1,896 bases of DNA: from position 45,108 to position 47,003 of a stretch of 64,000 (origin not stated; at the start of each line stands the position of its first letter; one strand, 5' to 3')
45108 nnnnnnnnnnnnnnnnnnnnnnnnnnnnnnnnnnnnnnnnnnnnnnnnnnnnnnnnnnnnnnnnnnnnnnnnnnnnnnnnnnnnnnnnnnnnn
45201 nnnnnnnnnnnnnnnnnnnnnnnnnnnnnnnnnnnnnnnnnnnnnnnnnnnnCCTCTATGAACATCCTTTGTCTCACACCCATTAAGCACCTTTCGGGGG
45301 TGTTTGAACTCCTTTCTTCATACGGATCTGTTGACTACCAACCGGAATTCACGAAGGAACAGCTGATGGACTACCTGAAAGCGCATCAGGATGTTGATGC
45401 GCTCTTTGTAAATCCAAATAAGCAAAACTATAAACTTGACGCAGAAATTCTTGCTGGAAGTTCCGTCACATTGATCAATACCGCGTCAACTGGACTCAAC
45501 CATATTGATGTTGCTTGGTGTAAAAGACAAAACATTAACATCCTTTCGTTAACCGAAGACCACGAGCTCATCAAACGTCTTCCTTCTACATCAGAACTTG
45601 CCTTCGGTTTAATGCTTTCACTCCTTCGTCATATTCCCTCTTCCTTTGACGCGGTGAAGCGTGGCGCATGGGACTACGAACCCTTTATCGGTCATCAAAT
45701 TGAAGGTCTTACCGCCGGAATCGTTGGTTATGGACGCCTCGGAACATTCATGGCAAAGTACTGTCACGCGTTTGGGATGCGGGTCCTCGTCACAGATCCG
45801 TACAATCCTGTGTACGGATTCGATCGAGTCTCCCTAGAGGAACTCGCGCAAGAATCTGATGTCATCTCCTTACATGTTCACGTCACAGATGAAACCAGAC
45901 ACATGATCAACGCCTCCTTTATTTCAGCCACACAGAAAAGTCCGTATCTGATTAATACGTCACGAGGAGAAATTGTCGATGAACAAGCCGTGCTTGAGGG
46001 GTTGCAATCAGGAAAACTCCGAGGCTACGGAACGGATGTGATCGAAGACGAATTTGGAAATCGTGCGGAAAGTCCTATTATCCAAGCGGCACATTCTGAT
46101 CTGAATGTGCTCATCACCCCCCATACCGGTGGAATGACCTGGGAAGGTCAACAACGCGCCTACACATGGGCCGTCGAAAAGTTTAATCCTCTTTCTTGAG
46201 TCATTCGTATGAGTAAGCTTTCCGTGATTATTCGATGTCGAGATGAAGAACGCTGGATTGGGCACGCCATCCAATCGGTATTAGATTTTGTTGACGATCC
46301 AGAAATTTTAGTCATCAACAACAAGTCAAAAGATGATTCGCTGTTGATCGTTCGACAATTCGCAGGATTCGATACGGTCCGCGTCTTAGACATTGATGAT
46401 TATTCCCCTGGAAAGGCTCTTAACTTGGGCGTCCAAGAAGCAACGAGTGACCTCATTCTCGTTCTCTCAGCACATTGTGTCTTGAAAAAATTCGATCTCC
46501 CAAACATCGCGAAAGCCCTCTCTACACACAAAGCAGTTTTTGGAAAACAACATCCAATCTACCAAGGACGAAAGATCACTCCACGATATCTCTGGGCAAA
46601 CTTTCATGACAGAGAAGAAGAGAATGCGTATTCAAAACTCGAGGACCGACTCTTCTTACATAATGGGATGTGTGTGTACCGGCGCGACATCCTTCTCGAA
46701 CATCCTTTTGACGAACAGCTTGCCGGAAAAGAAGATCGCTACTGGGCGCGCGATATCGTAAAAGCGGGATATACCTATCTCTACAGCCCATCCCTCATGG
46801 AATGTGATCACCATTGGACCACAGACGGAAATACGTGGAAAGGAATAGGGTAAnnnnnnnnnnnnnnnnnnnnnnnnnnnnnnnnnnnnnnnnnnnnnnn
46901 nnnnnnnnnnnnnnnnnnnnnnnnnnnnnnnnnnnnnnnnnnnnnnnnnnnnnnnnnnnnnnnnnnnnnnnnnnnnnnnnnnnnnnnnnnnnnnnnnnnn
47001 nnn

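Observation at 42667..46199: Nonulosonic-acid module (NeuB synthase - TylF O-methyltransferase - NeuA cytidylyltransferase - 2-hydroxyacid dehydrogenase) lacking the usual upstream dehydratase and acetyltransferase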

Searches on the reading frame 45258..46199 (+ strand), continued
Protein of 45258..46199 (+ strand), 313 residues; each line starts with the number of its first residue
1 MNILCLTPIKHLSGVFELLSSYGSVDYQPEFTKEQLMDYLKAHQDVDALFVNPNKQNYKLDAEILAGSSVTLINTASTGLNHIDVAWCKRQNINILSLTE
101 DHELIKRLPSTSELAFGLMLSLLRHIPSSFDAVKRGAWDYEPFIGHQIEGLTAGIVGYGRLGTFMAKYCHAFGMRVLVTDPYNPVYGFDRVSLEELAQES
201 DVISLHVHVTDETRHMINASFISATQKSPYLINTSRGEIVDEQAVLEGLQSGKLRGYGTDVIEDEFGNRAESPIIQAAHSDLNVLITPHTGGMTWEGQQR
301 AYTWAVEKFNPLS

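Call 43: search_protein_families(library=ncbifam, proteins=[L092:10861-11691:+, L094:12075-12875:+, L092:10274-10864:+, L094:10945-11481:+, L094:8037-9002:+, L094:13512-14387:+, L094:9002-9994:+, L092:8980-9339:+, L092:8061-8990:+, L094:12868-13512:+], max_evalue=0.001)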
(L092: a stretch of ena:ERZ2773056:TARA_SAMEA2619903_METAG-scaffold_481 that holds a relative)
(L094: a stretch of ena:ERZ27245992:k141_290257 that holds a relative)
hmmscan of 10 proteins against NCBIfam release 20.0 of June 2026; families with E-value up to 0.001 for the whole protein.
L092:10861-11691:+ (276 aa): 11 families
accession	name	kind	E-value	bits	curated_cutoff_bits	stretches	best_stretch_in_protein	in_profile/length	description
NF006421.0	PRK08673.1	subfamily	2.1e-78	263.9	335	1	26-275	92-326/338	3-deoxy-7-phosphoheptulonate synthase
TIGR01361.1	DAHP_synth_Bsub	equivalog_domain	1.5e-70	237.6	267.75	1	28-275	25-257/260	3-deoxy-7-phosphoheptulonate synthase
NF009933.0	PRK13396.1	subfamily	6.4e-66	222.7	486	1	31-275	104-334/352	3-deoxy-7-phosphoheptulonate synthase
NF009239.0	PRK12595.1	equivalog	1.6e-60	205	279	1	26-275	116-350/360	bifunctional 3-deoxy-7-phosphoheptulonate synthase/chorismate mutase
NF041229.1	BagF_FevY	exception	8e-53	179.8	700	1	29-268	91-315/340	phospho-2-dehydro-3-deoxyheptonate aldolase BagF/FevY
NF003543.0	PRK05198.1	equivalog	1.3e-26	93.2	242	1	24-275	13-264/273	3-deoxy-8-phosphooctulonate synthase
TIGR01362.1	KDO8P_synth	equivalog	5.2e-25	88.1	314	1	30-275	4-249/258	3-deoxy-8-phosphooctulonate synthase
NF009109.0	PRK12457.1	equivalog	2.7e-13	49.8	457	1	86-275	73-265/281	3-deoxy-8-phosphooctulonate synthase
NF009395.0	PRK12755.1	subfamily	5.6e-07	28.6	343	0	92-164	131-202/355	3-deoxy-7-phosphoheptulonate synthase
TIGR03569.1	NeuB_NnaB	equivalog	0.00029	20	399.65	1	84-267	73-241/329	N-acetylneuraminate synthase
TIGR00034.1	aroFGH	equivalog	0.00084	18.2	173.2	0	94-164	126-195/342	3-deoxy-7-phosphoheptulonate synthase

L094:12075-12875:+ (266 aa): 2 families
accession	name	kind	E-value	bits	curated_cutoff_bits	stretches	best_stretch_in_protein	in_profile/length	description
TIGR03569.1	NeuB_NnaB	equivalog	7.1e-59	199.5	399.65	1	3-260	2-276/329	N-acetylneuraminate synthase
TIGR03586.1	PseI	equivalog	6.7e-49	166.8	340.25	1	2-252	2-267/327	pseudaminic acid synthase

L092:10274-10864:+ (196 aa): 7 families
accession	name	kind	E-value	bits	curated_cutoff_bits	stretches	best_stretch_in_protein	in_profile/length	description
NF003952.0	PRK05450.1-5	subfamily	6.8e-14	51.6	193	1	9-122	4-106/250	3-deoxy-manno-octulosonate cytidylyltransferase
NF009905.0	PRK13368.1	subfamily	2.7e-12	46.5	255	1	10-118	5-100/243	3-deoxy-manno-octulosonate cytidylyltransferase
NF003948.0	PRK05450.1-1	equivalog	2.8e-11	43.1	281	1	8-98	6-95/248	3-deoxy-manno-octulosonate cytidylyltransferase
TIGR03584.1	PseF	equivalog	3.6e-11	43.1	205.7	1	9-98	1-91/222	pseudaminic acid cytidylyltransferase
NF003950.0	PRK05450.1-3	subfamily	3.6e-09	36.3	234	1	9-93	4-88/248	3-deoxy-manno-octulosonate cytidylyltransferase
TIGR00466.1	kdsB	equivalog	7.8e-09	35.3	155.2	1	10-88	5-82/241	3-deoxy-manno-octulosonate cytidylyltransferase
TIGR00453.1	ispD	equivalog_domain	8.8e-05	22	181.3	1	10-68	2-63/219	2-C-methyl-D-erythritol 4-phosphate cytidylyltransferase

L094:10945-11481:+ (178 aa): 6 families
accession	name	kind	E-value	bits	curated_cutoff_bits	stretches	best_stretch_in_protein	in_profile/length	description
TIGR03584.1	PseF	equivalog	5.6e-18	65.4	205.7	1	4-129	1-132/222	pseudaminic acid cytidylyltransferase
NF003952.0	PRK05450.1-5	subfamily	4.6e-12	45.6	193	1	1-126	1-125/250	3-deoxy-manno-octulosonate cytidylyltransferase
NF009905.0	PRK13368.1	subfamily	1.1e-09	38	255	1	1-129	1-126/243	3-deoxy-manno-octulosonate cytidylyltransferase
NF003948.0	PRK05450.1-1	equivalog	2.2e-08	33.6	281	1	1-128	4-130/248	3-deoxy-manno-octulosonate cytidylyltransferase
TIGR00466.1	kdsB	equivalog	7.1e-07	28.9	155.2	1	1-104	1-102/241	3-deoxy-manno-octulosonate cytidylyltransferase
NF003950.0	PRK05450.1-3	subfamily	3.5e-06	26.5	234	1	1-125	1-125/248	3-deoxy-manno-octulosonate cytidylyltransferase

L094:8037-9002:+ (321 aa): 0 families

L094:13512-14387:+ (291 aa): 6 families
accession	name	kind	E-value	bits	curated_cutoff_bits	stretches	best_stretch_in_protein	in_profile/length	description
TIGR03026.1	NDP-sugDHase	subfamily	7.4e-49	166.6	189.8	1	44-272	67-295/413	nucleotide sugar dehydrogenase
NF041297.1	UDPGDh_AglM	equivalog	1.4e-40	139.6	670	1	48-283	69-309/429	UDP-glucose 6-dehydrogenase AglM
NF047673.2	TeichurnBiosyTuaD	equivalog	2.1e-37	129.3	700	1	43-273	67-293/439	UDP-glucose 6-dehydrogenase TuaD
NF011631.0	PRK15057.1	equivalog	7.9e-23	81.2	757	1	43-251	63-263/388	UDP-glucose 6-dehydrogenase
NF040825.1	UDPMaNacDH_Arch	equivalog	2.1e-13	49.9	750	1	47-256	69-273/418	UDP-N-acetyl-D-mannosamine dehydrogenase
NF008286.0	PRK11064.1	equivalog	2.5e-05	23.1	459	1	98-209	116-242/420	UDP-N-acetyl-D-mannosamine dehydrogenase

L094:9002-9994:+ (330 aa): 23 families
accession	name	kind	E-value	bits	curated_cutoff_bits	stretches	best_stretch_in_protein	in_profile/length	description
TIGR04180.1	EDH_00030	hypoth_equivalog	2.7e-27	95.6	475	1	3-319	1-296/297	NAD-dependent 4,6-dehydratase LegB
NF008872.0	PRK11908.1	equivalog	3.1e-24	85.6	294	1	1-329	2-332/349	bifunctional UDP-4-keto-pentose/UDP-xylose synthase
TIGR01181.1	dTDP_gluc_dehyt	equivalog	2.2e-23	82.8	365.1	1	2-327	1-306/321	dTDP-glucose 4,6-dehydratase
TIGR01179.1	galE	equivalog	4.7e-23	81.5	262.3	1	2-320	1-312/332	UDP-glucose 4-epimerase GalE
TIGR02197.1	heptose_epim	equivalog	1.8e-19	70.1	274.6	1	3-325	1-306/316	ADP-glyceromanno-heptose 6-epimerase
NF005998.1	PRK08125.1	equivalog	5.1e-19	68.1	777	1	2-329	317-646/649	bifunctional UDP-4-amino-4-deoxy-L-arabinose formyltransferase/UDP-glucuronic acid oxidase ArnA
NF011728.1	PRK15181.1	equivalog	4.5e-17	62.1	760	1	3-321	18-326/348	Vi polysaccharide biosynthesis UDP-N-acetylglucosaminuronic acid C-4 epimerase TviC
NF007956.0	PRK10675.1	subfamily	1.5e-13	50.6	394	1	1-192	1-179/338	UDP-glucose 4-epimerase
NF007582.0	PRK10217.1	equivalog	5.2e-11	42.2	698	1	2-277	3-269/355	dTDP-glucose 4,6-dehydratase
NF008360.0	PRK11150.1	equivalog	2.1e-10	40.3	452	1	3-300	2-276/310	ADP-glyceromanno-heptose 6-epimerase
NF007490.0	PRK10084.1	subfamily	2.3e-10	40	649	1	1-295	1-302/361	dTDP-glucose 4,6-dehydratase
NF047922.1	GDPFucSynFcl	equivalog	2.5e-09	37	500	1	213-292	190-266/308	GDP-L-fucose synthase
NF047837.1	UDPAcbARedWbcJ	equivalog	9.4e-08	31.3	500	1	160-285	100-222/372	UDP-2-acetamido-2,6-beta-L-arabino-hexul-4-ose reductase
NF042422.1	oxyalk_red_OleD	equivalog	2.2e-07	30.6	580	1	1-41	1-41/329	2-alkyl-3-oxoalkanoate reductase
TIGR01214.1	rmlD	equivalog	2.3e-07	30.2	224.05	0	112-280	77-228/285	dTDP-4-dehydrorhamnose reductase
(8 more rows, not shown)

L092:8980-9339:+ (119 aa): 4 families
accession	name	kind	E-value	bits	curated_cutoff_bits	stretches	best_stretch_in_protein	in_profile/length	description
TIGR01662.1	HAD-SF-IIIA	subfamily_domain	2.9e-06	27.4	44.6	1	4-65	1-58/141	HAD-IIIA family hydrolase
TIGR00099.1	Cof-subfamily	subfamily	5.3e-06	26.2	137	1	6-71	2-56/256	Cof-type HAD-IIB family hydrolase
TIGR01681.1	HAD-SF-IIIC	subfamily_domain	3.5e-05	24.6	35.75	1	5-75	2-78/132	HAD-IIIC family phosphatase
TIGR01484.1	HAD-SF-IIB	subfamily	4.2e-05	23.7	41.8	1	6-70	2-56/221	HAD-IIB family hydrolase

L092:8061-8990:+ (309 aa): 0 families

L094:12868-13512:+ (214 aa): 14 families
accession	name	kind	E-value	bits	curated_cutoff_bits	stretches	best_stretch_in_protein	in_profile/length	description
TIGR04283.1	glyco_like_mftF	equivalog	1e-08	35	182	1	3-108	2-102/221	TIGR04283 family arsenosugar biosynthesis glycosyltransferase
TIGR03111.1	glyc2_xrt_Gpos1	hypoth_equivalog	1.1e-07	31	363.95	1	6-121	55-175/439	TIGR03111 family XrtG-associated glycosyltransferase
NF050050.1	ProtGlycPglI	equivalog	1.2e-06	28.2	500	1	3-182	5-184/306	GalNAc(5)-diNAcBac-PP-undecaprenol beta-1,3-glucosyltransferase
NF047683.1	TeichurnBiosyTuaG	equivalog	2.5e-06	27.3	400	1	3-87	9-95/252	teichuronic acid biosynthesis protein TuaG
TIGR03937.1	PgaC_IcaA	equivalog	3.7e-06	26.1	422.3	1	3-109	48-156/407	poly-beta-1,6-N-acetyl-D-glucosamine synthase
NF007482.0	PRK10073.1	equivalog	4.1e-05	22.7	423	1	3-88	9-95/334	glycosyltransferase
TIGR03469.1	HpnB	hypoth_equivalog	5e-05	22.5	379.25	1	4-49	48-95/386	hopene-associated glycosyltransferase HpnB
NF041875.1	EPS_EpsD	equivalog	9.3e-05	22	370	1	27-202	29-207/325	exopolysaccharide biosynthesis glycosyltransferase EpsD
TIGR04195.1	S_glycosyl_SunS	equivalog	0.00012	21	350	1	8-93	65-146/421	SunS family peptide S-glycosyltransferase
TIGR03965.1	mycofact_glyco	equivalog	0.00035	19.6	280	1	3-123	77-200/467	mycofactocin biosynthesis glycosyltransferase MftF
NF010496.0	PRK13915.1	equivalog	0.00047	19.3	262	1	3-86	34-124/307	glucosyl-3-phosphoglycerate synthase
NF053739.1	GlytfEpsEBac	equivalog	0.00064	18.8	450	1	3-83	4-87/265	glycosyltransferase EpsE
TIGR04009.1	wcaE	equivalog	0.0007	18.9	369.2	1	17-127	18-132/248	colanic acid biosynthesis glycosyltransferase WcaE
NF038302.1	EPS_HpsE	equivalog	0.00094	18.2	300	0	29-85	34-93/307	hormogonium polysaccharide biosynthesis glycosyltransferase HpsE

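Call 71: search_protein_families(library=ncbifam, proteins=[L091:12384-13304:+, L091:13713-14573:+], max_evalue=1e-10)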
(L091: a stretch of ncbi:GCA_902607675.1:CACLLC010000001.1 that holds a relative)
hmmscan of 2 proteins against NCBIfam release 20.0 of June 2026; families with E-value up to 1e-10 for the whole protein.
L091:12384-13304:+ (306 aa): 19 families
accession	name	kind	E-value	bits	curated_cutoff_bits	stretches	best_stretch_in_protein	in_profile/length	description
TIGR01179.1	galE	equivalog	1e-48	165.9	262.3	1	3-297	2-318/332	UDP-glucose 4-epimerase GalE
NF011728.1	PRK15181.1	equivalog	1.9e-44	152.1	760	1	3-258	18-278/348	Vi polysaccharide biosynthesis UDP-N-acetylglucosaminuronic acid C-4 epimerase TviC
TIGR04180.1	EDH_00030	hypoth_equivalog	7.4e-41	140.1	475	1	4-259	2-253/297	NAD-dependent 4,6-dehydratase LegB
TIGR02197.1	heptose_epim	equivalog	2.1e-39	135.6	274.6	1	4-258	2-256/316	ADP-glyceromanno-heptose 6-epimerase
TIGR01181.1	dTDP_gluc_dehyt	equivalog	9.6e-39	133.3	365.1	1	3-258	2-257/321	dTDP-glucose 4,6-dehydratase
NF007956.0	PRK10675.1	subfamily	2.7e-27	95.8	394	1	1-227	1-244/338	UDP-glucose 4-epimerase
NF008360.0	PRK11150.1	equivalog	2.1e-24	86.3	452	1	4-257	3-249/310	ADP-glyceromanno-heptose 6-epimerase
NF007582.0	PRK10217.1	equivalog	1.2e-23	83.8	698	1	2-255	3-263/355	dTDP-glucose 4,6-dehydratase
NF007490.0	PRK10084.1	subfamily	6.8e-23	81.2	649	1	1-251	1-266/361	dTDP-glucose 4,6-dehydratase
NF008872.0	PRK11908.1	equivalog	9.6e-22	77.5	294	1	2-258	3-267/349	bifunctional UDP-4-keto-pentose/UDP-xylose synthase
NF042422.1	oxyalk_red_OleD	equivalog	9.2e-21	74.5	580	1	1-256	1-244/329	2-alkyl-3-oxoalkanoate reductase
NF043036.1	ErythonDh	equivalog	2e-18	66.7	325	1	1-173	1-176/321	D-erythronate dehydrogenase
NF047922.1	GDPFucSynFcl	equivalog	4.6e-17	62.4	500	1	87-258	72-249/308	GDP-L-fucose synthase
NF042423.1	oxyalk_red_Shew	equivalog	2.8e-16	59.5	580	1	2-234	10-225/331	2-alkyl-3-oxoalkanoate reductase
NF005998.1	PRK08125.1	equivalog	3.7e-15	55.3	777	1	2-257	317-580/649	bifunctional UDP-4-amino-4-deoxy-L-arabinose formyltransferase/UDP-glucuronic acid oxidase ArnA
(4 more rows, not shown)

L091:13713-14573:+ (286 aa): 6 families
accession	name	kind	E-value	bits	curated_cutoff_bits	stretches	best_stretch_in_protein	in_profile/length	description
TIGR03026.1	NDP-sugDHase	subfamily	1.7e-61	208.3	189.8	1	45-247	73-279/413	nucleotide sugar dehydrogenase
NF041297.1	UDPGDh_AglM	equivalog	2.9e-44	151.7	670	1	44-247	70-283/429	UDP-glucose 6-dehydrogenase AglM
NF047673.2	TeichurnBiosyTuaD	equivalog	6.5e-44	150.8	700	1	39-247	68-276/439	UDP-glucose 6-dehydrogenase TuaD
NF011631.0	PRK15057.1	equivalog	1.4e-22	80.4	757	1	48-241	73-262/388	UDP-glucose 6-dehydrogenase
NF040825.1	UDPMaNacDH_Arch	equivalog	4e-20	72.1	750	1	46-249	73-275/418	UDP-N-acetyl-D-mannosamine dehydrogenase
NF008286.0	PRK11064.1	equivalog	9.3e-18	64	459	1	46-233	73-267/420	UDP-N-acetyl-D-mannosamine dehydrogenase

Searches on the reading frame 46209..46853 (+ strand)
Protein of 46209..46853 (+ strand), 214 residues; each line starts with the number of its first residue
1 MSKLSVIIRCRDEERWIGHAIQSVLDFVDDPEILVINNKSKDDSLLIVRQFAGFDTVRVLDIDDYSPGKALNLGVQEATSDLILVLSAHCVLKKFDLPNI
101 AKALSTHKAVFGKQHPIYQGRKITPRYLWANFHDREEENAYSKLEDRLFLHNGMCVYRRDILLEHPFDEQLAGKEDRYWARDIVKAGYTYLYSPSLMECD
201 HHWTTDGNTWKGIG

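Call 4: search_protein_families(library=pfam, proteins=[window:46209-46853:+])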
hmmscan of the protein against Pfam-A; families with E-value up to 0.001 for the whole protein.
window:46209-46853:+ (214 aa): 3 families
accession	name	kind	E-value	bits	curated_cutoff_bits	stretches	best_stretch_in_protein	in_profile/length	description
PF00535.33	Glycos_transf_2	-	1.4e-19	71.1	23.3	1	5-162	1-164/168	Glycosyl transferase family 2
PF10111.15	Glyco_tranf_2_2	-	2.8e-07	30.8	27.3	1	6-102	2-104/276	Glycosyltransferase like family 2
PF13641.12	Glyco_tranf_2_3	-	2.9e-07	31.2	27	1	4-196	3-207/230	Glycosyltransferase like family 2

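Call 5: search_protein_families(library=ncbifam, proteins=[window:46209-46853:+], max_evalue=0.00001)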
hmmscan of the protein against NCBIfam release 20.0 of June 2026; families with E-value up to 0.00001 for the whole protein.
window:46209-46853:+ (214 aa): 2 families
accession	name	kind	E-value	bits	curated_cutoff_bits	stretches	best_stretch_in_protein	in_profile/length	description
TIGR04283.1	glyco_like_mftF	equivalog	1.5e-08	34.5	182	1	4-112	1-105/221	TIGR04283 family arsenosugar biosynthesis glycosyltransferase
TIGR03937.1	PgaC_IcaA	equivalog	9.9e-07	28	422.3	1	3-104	46-150/407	poly-beta-1,6-N-acetyl-D-glucosamine synthase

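Call 24: search_solved_structures(query=window:46209-46853:+, max_evalue=0.01)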
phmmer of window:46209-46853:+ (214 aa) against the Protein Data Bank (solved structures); distinct sequences matched with E-value up to 0.01: 7.
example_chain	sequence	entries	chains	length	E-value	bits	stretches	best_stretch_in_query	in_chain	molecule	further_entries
5hea_A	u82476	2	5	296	0.00079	22.6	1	4-105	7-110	Putative glycosyltransferase (GalT1)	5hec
5tze_C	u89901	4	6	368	0.0018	21.4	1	3-109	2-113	Glycosyl transferase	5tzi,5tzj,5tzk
6p61_A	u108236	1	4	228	0.0019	21.3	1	4-89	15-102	Glycosyltransferase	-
9omj_A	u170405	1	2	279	0.0027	20.8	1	4-96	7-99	Glycosyltransferase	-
9omm_A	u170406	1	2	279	0.0027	20.8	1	4-96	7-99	Glycosyltransferase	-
9omh_A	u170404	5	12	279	0.0027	20.8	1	4-96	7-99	Glycosyltransferase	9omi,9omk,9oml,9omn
5tz8_A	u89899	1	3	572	0.0035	20.4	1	3-108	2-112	Glycosyl transferase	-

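Call 52: find_homologous_proteins(query=window:46209-46853:+, max_evalue=1e-8)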
Query window:46209-46853:+ (214 aa): 665 proteins with E <= 1e-8 among 743 candidates; the best 120 are listed.
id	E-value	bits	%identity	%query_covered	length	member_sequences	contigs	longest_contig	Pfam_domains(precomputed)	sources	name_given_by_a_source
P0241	2.4e-140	484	96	100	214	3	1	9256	PF10111.15,PF13641.13,PF00535.33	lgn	-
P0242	4.5e-100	352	67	100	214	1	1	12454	PF10111.15,PF13641.13,PF00535.33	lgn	-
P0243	1.1e-96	341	66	100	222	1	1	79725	PF10111.15,PF00535.33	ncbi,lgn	-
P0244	1.8e-93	330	65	100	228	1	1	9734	PF10111.15,PF00535.33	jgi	jgi:rhamnosyltransferase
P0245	2.8e-92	327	63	100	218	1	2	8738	PF10111.15,PF00535.33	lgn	-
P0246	1.3e-88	315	59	100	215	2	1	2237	PF10111.15,PF00535.33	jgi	-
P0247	1.6e-79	285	60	99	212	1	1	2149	PF10111.15,PF13641.13,PF00535.33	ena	-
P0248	4.3e-78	280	57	100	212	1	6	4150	PF10111.15,PF13641.13,PF00535.33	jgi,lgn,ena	jgi:glycosyltransferase involved in cell wall biosynthesis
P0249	6.3e-78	280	54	100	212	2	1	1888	PF10111.15,PF13641.13,PF00535.33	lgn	-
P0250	1.5e-77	278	56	100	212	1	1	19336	PF10111.15,PF00535.33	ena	-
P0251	1.8e-77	278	58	99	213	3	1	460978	PF10111.15,PF00535.33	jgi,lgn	jgi:glycosyltransferase involved in cell wall biosynthesis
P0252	9.7e-77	276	57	99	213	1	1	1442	PF10111.15,PF00535.33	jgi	jgi:glycosyltransferase involved in cell wall biosynthesis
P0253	2.4e-74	268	55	98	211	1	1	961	PF10111.15,PF00535.33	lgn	-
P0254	3.2e-74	267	56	100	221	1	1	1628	PF00535.33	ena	-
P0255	7.4e-74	266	54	99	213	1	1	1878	PF10111.15,PF00535.33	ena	-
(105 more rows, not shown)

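Call 60: predict_structure(alignment_id=A3)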
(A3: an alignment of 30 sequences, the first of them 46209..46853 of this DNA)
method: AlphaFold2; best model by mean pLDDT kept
length: 214 residues; sequences in the alignment: 30
mean_pLDDT: 93.6   pTM: 0.91
mean pLDDT of the five models: 93.6, 93.0, 92.9, 92.9, 91.9
residues with pLDDT >= 90: 181; 70-90: 21; 50-70: 10; < 50: 2
segments of 3 or more residues with pLDDT < 50: none
pLDDT, mean of each block of 10 residues (from residue 1): 88 96 96 97 96 86 96 98 98 98 98 94 88 97 94 97 98 93 98 98 76 50
secondary structure, 60 per line:
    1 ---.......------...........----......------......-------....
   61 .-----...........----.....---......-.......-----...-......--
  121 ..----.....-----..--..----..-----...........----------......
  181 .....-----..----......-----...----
elements in order: E4-10 H17-27 E32-37 H44-49 E57-61 H67-77 E82-86 E90-95 H97-103 E109-111 E113-118 H127-131 E154-158 H159-164 H175-185 E197-202

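Call 62: fold_search(model_id=the predicted structure, library=pdb)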
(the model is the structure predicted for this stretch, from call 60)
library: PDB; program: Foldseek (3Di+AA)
matches with E <= 10: 1745; with E <= 0.001: 503
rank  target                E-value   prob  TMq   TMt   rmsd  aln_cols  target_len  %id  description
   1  9omm_A                3.7e-13  1.00  0.68  0.58   4.1       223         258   19  WrtF fucosyltransferase - tetrasaccharide product (released 2025-10-29)
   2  9omh_C                5.0e-13  1.00  0.71  0.59   3.9       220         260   20  WrtF fucosyltransferase - Apo (released 2025-10-29)
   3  9omk_B                6.0e-13  1.00  0.71  0.61   4.1       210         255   20  WrtF fucosyltransferase - trisaccharide acceptor (released 2025-10-29)
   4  9omh_A                6.4e-13  1.00  0.71  0.57   4.7       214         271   20  WrtF fucosyltransferase - Apo (released 2025-10-29)
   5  9omh_D                7.7e-13  1.00  0.70  0.57   4.7       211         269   19  WrtF fucosyltransferase - Apo (released 2025-10-29)
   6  9omn_B                1.2e-12  1.00  0.73  0.59   3.8       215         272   20  WrtF fucosyltransferase - GDP-2-deoxy-2-fluoro-beta-L-fucose (released 2025-10-29)
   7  9omm_B                1.9e-12  1.00  0.71  0.58   4.6       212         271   20  WrtF fucosyltransferase - tetrasaccharide product (released 2025-10-29)
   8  9omj_A                2.0e-12  1.00  0.69  0.57   4.7       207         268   19  WrtF fucosyltransferase - GDP-beta-L-fucose (released 2025-10-29)
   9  9omi_A                2.9e-12  1.00  0.69  0.57   3.8       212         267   19  WrtF fucosyltransferase - GDP (released 2025-10-29)
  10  2z87_B                2.9e-12  1.00  0.73  0.28   7.1       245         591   14  Crystal structure of chondroitin polymerase from Escherichia coli strain K4 (K4CP) complexed with UDP-GalNAc and UDP (released 2008-09-16)
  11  9oml_B                3.2e-12  1.00  0.74  0.59   3.7       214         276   20  WrtF fucosyltransferase - acetylated trisaccharide acceptor (released 2025-10-29)
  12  8bz6_B                3.2e-12  1.00  0.73  0.29   3.9       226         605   19  Crystal structure of the L. monocytogenes RmlT in complex with UDP-glucose (released 2023-12-27)
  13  9oml_A                4.2e-12  1.00  0.69  0.58   4.4       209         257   19  WrtF fucosyltransferase - acetylated trisaccharide acceptor (released 2025-10-29)
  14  2z87_A                4.2e-12  1.00  0.73  0.27   7.7       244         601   15  Crystal structure of chondroitin polymerase from Escherichia coli strain K4 (K4CP) complexed with UDP-GalNAc and UDP (released 2008-09-16)
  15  9omh_B                4.2e-12  1.00  0.68  0.56   4.8       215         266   19  WrtF fucosyltransferase - Apo (released 2025-10-29)
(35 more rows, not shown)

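Call 76: search_protein_representatives(protein=window:46209-46853:+)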
Query: 214 residues. Proteins with E-value up to 0.001 (for the whole library): 3633; up to 1e-10: 540; up to 1e-30: 21. The best 150 are listed.
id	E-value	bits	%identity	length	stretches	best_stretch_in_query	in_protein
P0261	9.7e-73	261.0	57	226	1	2-214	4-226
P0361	2.7e-65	236.7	51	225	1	3-214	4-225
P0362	1.9e-62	227.4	50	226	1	2-214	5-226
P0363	1.8e-61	224.2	52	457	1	19-211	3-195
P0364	5.6e-60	219.3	52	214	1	4-211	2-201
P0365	9.9e-58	211.9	47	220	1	3-213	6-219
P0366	9.7e-57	208.7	48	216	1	3-211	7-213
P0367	3.2e-49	184.1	54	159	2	4-90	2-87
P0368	3.6e-46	174.1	57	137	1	79-214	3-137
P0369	4.3e-45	170.6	42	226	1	6-214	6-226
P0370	7.8e-45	169.7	46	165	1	1-163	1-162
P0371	1.7e-44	168.7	44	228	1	1-214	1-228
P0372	5.4e-44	167.0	52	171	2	3-127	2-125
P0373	4.7e-43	163.9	42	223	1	4-213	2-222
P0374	5.1e-39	150.7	37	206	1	3-214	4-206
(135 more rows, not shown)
